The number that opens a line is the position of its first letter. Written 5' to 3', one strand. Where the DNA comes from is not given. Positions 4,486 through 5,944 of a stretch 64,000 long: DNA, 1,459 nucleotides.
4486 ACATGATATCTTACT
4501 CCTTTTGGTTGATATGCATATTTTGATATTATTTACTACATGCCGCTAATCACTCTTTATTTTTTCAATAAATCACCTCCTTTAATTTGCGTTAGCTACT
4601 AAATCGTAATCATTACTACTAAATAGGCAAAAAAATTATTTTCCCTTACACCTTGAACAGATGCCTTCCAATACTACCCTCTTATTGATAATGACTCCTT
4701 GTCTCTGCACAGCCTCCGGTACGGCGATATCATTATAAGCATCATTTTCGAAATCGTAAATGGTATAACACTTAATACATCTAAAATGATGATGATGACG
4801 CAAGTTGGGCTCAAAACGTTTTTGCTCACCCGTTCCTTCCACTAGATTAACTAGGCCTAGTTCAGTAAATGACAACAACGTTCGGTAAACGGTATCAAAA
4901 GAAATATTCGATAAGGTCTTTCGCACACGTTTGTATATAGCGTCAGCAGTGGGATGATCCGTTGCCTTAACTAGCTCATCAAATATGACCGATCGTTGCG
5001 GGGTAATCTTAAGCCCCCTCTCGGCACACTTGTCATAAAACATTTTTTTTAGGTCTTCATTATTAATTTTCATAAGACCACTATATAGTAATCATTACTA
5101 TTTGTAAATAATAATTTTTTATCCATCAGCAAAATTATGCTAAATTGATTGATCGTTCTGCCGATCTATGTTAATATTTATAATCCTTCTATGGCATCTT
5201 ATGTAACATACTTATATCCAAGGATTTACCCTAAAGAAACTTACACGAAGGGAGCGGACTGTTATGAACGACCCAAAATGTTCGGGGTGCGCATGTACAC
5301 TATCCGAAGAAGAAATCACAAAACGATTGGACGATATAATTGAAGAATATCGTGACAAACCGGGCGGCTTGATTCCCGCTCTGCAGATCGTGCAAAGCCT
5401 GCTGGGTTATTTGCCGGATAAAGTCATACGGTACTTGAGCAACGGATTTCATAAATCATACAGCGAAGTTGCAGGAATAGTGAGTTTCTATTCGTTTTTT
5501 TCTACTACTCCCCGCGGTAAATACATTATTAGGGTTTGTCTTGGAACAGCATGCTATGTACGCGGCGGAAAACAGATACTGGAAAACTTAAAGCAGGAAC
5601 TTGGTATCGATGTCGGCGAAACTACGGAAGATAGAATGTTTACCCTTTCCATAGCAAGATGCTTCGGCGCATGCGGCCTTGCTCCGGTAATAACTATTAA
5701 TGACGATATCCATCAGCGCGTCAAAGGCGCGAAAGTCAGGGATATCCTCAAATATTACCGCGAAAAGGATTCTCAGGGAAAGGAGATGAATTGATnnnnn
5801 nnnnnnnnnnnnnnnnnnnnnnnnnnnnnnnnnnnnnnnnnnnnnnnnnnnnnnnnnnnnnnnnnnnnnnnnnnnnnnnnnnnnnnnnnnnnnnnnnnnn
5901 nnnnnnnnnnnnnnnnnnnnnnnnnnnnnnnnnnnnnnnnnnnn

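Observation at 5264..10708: Second hydrogenase locus with a NuoF::GltD fusion subunit (putative NADPH-linked multimeric [FeFe]-hydrogenase)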

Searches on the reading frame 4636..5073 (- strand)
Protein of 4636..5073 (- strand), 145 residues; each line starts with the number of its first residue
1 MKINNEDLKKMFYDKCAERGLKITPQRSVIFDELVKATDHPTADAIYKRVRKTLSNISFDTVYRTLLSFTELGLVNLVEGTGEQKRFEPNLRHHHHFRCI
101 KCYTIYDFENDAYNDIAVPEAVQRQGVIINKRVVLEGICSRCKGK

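Call 6: search_protein_families(library=pfam, proteins=[window:4636-5073:-], max_evalue=0.001)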
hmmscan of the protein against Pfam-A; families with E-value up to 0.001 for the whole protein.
window:4636-5073:- (145 aa): 1 family
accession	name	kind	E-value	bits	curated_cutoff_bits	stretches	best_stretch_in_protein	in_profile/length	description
PF01475.25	FUR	-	4.2e-28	98.4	23.1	1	18-118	1-103/121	Ferric uptake regulator family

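Call 7: search_protein_families(library=ncbifam, proteins=[window:4636-5073:-], max_evalue=0.001)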
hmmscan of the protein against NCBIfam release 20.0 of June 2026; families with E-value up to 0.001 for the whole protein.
window:4636-5073:- (145 aa): 10 families
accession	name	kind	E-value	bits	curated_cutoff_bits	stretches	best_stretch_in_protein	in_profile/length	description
NF052545.1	TransRegPerRClab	equivalog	1.2e-25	90.1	180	1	17-144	9-136/138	transcriptional regulator PerR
NF047406.1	TransRegPerRTherm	equivalog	2e-22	79.8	200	1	22-144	5-127/130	manganese-dependent transcriptional regulator PerR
NF051892.1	TransRegFurBacil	equivalog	5.3e-19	68.7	220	1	14-144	10-145/149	ferric iron uptake transcriptional regulator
NF045677.1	FeRespRegIrr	equivalog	4e-14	52.8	170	1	17-125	5-114/127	Fur family transcriptional regulator Irr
NF045678.1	TransRegIrrA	equivalog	1e-13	51.4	150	1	10-122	7-120/138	iron response transcriptional regulator IrrA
NF051891.1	TransRegFurHelico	equivalog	2.2e-13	50.4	200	1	16-144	18-147/148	ferric iron uptake transcriptional regulator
NF006999.0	PRK09462.1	equivalog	6.3e-13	48.6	146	1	18-141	10-135/148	ferric iron uptake transcriptional regulator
NF047462.1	FUR_perox_PerRA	exception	4e-10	40.3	200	1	18-118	14-114/142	peroxide-responsive transcriptional repressor PerRA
NF008646.0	PRK11639.1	equivalog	2.2e-07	30.7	167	1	3-143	4-147/171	zinc uptake transcriptional repressor Zur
NF047461.1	FUR_perox_PerRB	exception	3.3e-05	23.8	250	1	22-111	27-117/143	peroxide-responsive transcriptional repressor PerRB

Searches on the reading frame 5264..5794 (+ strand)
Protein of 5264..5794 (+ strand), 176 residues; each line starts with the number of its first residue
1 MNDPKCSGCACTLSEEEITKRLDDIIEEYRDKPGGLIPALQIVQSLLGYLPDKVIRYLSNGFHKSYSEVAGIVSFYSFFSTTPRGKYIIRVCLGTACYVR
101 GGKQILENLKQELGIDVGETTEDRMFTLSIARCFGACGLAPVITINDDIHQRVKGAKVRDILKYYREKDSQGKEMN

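Call 6: search_protein_families(library=pfam, proteins=[window:5264-5794:+], max_evalue=0.001)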
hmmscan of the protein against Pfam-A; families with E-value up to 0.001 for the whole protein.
window:5264-5794:+ (176 aa): 1 family
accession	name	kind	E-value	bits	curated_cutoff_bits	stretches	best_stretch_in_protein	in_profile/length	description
PF01257.25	2Fe-2S_thioredx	-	2.3e-48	164.2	24.8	1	23-165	2-144/145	Thioredoxin-like [2Fe-2S] ferredoxin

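Call 7: search_protein_families(library=ncbifam, proteins=[window:5264-5794:+], max_evalue=0.001)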
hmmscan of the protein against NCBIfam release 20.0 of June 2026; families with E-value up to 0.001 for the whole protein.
window:5264-5794:+ (176 aa): 9 families
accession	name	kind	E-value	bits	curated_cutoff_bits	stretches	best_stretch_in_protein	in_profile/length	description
NF005747.0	PRK07571.1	equivalog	1.1e-40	139.1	224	1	11-168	14-171/173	bidirectional hydrogenase complex protein HoxE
NF005722.0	PRK07539.1-2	equivalog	6.8e-40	136.7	141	1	12-165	4-156/157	NADH-quinone oxidoreductase subunit NuoE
NF004638.0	PRK05988.1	equivalog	3.6e-37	127.6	198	1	13-165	5-157/159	formate dehydrogenase subunit gamma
TIGR01958.1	nuoE_fam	subfamily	6.6e-37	126.9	142.4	1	23-165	3-147/148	NADH-quinone oxidoreductase subunit NuoE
NF005725.0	PRK07539.1-5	equivalog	2.5e-35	121.7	220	1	16-167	19-173/174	NADH-quinone oxidoreductase subunit NuoE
NF005721.0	PRK07539.1-1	equivalog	9.1e-33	113.8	308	1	15-168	27-180/292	NADH-quinone oxidoreductase subunit NuoE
NF005723.0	PRK07539.1-3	equivalog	1.7e-25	89.7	226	1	19-153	7-144/158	NADH-quinone oxidoreductase subunit NuoE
NF005724.0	PRK07539.1-4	equivalog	6.1e-16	59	280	1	34-165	40-172/240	NADH-quinone oxidoreductase subunit NuoE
NF009040.0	PRK12373.1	equivalog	8.4e-11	42.2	514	1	35-165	38-169/400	NADH-quinone oxidoreductase subunit E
